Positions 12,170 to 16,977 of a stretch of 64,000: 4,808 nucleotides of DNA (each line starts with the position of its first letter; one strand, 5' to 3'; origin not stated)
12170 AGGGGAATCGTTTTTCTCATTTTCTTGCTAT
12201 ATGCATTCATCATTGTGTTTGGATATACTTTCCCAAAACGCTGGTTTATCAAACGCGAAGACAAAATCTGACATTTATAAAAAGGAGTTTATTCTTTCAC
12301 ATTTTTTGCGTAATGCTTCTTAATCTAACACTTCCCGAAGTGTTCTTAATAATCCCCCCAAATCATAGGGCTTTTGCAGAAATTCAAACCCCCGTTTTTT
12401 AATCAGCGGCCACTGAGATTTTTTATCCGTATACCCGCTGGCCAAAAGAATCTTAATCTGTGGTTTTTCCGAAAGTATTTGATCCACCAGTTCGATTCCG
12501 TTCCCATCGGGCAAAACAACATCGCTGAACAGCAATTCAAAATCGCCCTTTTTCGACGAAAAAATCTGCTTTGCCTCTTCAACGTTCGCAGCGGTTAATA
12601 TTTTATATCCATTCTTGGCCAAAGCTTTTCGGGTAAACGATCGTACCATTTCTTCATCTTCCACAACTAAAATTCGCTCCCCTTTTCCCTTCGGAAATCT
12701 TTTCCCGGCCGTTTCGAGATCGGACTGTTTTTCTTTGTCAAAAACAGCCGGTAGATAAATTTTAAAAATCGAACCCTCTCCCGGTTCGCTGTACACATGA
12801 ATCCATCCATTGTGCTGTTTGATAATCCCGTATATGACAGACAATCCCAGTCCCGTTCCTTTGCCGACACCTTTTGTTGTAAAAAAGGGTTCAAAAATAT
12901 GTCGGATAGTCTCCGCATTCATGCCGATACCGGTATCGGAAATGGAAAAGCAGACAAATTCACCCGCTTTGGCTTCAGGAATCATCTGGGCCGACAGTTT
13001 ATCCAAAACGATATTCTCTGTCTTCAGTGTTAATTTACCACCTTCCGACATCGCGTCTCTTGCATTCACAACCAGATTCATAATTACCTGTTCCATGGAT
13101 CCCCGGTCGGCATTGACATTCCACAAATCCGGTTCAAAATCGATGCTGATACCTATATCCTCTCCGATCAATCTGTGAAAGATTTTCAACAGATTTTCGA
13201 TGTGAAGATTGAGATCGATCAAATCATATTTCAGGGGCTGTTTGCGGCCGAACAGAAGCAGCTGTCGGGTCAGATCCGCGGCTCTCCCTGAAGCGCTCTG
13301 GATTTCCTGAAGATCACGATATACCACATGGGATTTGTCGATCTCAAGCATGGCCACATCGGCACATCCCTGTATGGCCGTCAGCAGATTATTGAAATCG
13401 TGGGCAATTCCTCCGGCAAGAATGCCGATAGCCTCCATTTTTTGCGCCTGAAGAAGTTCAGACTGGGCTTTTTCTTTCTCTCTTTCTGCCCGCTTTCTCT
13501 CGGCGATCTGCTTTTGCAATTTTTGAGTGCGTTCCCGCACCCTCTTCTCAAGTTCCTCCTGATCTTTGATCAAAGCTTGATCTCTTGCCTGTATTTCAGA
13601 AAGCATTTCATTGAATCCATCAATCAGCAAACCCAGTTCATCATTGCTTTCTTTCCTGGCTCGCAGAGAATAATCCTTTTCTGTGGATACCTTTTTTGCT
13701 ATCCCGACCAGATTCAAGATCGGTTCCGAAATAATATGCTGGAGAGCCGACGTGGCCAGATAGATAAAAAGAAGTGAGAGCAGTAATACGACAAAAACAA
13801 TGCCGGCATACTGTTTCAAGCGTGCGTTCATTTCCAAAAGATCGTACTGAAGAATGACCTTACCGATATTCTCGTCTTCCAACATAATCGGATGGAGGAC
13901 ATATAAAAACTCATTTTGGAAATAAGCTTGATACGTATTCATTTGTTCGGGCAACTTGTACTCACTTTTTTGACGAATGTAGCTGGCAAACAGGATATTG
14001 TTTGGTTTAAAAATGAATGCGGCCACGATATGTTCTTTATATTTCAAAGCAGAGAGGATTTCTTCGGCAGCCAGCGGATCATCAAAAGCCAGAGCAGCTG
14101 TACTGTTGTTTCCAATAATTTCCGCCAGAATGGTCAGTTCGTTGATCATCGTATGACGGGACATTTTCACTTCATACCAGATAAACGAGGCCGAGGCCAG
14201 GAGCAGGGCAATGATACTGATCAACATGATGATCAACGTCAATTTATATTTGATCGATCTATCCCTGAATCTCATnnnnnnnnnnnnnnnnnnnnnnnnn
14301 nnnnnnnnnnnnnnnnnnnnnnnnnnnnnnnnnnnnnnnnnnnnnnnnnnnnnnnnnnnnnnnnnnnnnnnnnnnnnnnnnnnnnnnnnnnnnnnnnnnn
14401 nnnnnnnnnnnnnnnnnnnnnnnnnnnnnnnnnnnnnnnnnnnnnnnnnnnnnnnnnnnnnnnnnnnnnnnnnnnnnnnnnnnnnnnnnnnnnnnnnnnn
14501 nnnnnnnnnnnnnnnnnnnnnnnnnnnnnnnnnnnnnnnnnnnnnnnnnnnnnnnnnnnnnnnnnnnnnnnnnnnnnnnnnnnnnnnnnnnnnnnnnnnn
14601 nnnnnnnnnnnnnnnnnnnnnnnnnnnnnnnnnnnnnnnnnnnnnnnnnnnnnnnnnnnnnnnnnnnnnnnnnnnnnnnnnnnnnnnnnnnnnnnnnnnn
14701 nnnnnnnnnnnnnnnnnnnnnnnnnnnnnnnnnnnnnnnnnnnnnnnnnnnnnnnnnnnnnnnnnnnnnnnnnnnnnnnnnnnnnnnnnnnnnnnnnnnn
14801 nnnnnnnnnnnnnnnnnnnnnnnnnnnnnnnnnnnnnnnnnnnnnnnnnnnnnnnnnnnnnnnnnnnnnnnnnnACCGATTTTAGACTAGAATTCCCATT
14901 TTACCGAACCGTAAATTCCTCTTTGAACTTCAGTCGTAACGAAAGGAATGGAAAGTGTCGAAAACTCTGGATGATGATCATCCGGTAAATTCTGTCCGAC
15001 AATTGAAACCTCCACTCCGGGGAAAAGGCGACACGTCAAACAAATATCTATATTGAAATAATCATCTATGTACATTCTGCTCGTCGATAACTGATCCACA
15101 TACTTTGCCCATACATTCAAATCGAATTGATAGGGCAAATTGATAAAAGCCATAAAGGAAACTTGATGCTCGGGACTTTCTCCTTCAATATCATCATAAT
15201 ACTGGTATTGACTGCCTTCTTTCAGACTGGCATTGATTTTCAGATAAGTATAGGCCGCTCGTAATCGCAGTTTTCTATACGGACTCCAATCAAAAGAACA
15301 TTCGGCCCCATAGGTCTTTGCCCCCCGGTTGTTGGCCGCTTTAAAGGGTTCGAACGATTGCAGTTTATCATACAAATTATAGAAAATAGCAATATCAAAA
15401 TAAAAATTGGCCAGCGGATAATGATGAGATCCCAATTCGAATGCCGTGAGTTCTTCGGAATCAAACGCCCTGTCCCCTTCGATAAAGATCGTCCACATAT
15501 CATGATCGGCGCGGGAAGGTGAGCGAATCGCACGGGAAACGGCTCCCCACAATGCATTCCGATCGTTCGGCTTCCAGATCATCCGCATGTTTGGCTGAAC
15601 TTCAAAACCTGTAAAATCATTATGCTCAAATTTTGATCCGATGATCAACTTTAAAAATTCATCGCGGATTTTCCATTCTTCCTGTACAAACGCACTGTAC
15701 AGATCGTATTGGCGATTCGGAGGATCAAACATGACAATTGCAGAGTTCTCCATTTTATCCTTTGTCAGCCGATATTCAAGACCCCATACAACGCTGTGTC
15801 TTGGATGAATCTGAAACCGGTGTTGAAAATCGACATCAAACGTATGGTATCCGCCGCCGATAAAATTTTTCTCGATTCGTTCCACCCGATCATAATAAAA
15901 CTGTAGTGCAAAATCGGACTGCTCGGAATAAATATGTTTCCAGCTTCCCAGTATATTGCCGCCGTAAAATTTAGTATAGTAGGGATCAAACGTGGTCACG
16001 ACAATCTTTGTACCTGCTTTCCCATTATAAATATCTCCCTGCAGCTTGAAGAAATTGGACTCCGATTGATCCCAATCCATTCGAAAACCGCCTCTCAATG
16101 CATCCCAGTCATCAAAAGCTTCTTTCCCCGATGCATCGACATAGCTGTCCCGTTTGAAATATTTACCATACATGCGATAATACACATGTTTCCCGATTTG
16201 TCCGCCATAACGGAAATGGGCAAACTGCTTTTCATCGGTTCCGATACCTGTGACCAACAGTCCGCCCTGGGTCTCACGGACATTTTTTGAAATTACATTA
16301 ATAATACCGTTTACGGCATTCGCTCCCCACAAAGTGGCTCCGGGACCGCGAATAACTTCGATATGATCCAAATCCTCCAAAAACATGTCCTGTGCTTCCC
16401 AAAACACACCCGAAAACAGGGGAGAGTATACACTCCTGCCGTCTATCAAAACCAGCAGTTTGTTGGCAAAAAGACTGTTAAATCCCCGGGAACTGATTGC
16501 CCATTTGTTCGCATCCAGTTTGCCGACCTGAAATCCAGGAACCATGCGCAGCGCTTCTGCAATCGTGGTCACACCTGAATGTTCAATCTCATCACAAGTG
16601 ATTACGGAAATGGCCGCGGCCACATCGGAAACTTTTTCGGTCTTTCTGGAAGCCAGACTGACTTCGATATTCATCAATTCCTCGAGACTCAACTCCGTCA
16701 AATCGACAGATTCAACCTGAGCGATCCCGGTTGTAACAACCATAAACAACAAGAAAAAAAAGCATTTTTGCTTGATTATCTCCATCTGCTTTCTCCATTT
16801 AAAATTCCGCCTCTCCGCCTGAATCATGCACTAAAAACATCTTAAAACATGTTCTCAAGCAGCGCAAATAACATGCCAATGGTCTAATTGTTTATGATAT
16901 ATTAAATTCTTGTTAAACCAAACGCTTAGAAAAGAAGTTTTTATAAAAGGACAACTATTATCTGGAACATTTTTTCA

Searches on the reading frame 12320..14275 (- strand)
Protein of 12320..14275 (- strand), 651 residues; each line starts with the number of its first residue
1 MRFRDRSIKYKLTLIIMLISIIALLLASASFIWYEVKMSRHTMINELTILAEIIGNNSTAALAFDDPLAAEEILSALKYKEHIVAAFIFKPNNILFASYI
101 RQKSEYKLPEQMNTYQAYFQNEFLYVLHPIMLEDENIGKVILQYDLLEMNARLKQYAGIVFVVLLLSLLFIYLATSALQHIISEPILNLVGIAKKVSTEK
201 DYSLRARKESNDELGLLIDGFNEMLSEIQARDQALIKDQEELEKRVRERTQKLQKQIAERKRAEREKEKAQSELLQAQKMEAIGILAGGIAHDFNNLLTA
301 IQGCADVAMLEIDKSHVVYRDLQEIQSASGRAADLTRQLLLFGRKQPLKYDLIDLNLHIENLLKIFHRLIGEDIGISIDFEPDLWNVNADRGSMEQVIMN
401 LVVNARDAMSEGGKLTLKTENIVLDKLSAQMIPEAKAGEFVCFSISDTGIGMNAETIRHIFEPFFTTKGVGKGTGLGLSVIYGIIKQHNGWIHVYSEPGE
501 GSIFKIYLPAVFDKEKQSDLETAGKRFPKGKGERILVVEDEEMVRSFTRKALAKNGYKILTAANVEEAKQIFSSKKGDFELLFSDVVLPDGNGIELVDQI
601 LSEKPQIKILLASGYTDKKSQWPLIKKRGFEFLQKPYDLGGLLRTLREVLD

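Call 95: search_protein_families(library=pfam, proteins=[window:12320-14275:-], max_evalue=0.00001)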
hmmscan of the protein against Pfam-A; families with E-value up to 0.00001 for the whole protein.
window:12320-14275:- (651 aa): 5 families
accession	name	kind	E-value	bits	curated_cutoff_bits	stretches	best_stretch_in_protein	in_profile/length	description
PF02518.31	HATPase_c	-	1.5e-22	80.6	26.4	1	390-510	2-109/111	Histidine kinase-, DNA gyrase B-, and HSP90-like ATPase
PF17152.10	CHASE8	-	5.3e-19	68.8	27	1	40-142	2-101/102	Periplasmic sensor domain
PF00072.30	Response_reg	-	3.1e-18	66.4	30.2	1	535-645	1-109/111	Response regulator receiver domain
PF00512.31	HisKA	-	2.5e-07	31.1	26.9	1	286-346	5-64/66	His Kinase A (phospho-acceptor) domain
PF00672.30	HAMP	-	2.6e-06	28.1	25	0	180-229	4-52/53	HAMP domain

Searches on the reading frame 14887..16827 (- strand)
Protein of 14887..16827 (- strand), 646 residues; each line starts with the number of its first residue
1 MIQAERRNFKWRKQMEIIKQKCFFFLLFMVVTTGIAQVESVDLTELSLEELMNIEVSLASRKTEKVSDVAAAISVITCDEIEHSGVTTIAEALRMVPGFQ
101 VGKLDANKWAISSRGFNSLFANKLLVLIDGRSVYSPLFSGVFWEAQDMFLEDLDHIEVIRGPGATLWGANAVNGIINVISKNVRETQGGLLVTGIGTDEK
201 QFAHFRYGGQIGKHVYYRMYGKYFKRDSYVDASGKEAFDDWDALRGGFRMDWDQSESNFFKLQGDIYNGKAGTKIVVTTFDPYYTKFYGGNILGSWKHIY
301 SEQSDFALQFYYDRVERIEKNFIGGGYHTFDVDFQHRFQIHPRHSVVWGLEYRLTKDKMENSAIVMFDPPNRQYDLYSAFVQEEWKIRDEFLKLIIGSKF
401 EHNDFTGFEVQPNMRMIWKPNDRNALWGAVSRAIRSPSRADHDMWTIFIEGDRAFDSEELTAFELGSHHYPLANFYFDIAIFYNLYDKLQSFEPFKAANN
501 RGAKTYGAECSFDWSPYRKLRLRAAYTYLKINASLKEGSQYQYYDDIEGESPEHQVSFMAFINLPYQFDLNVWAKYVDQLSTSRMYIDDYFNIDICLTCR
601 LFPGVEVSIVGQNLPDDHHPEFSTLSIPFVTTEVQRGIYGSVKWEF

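Call 95: search_protein_families(library=pfam, proteins=[window:14887-16827:-], max_evalue=0.00001)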
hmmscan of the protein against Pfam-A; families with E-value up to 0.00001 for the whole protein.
window:14887-16827:- (646 aa): 2 families
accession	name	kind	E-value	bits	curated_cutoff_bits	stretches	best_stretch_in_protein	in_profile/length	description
PF00593.30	TonB_dep_Rec_b-barrel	-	3.3e-22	80.4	27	1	226-578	43-394/436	TonB dependent receptor-like, beta-barrel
PF07715.20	Plug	-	6.5e-21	75.3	23.9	1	66-175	2-107/107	TonB-dependent Receptor Plug Domain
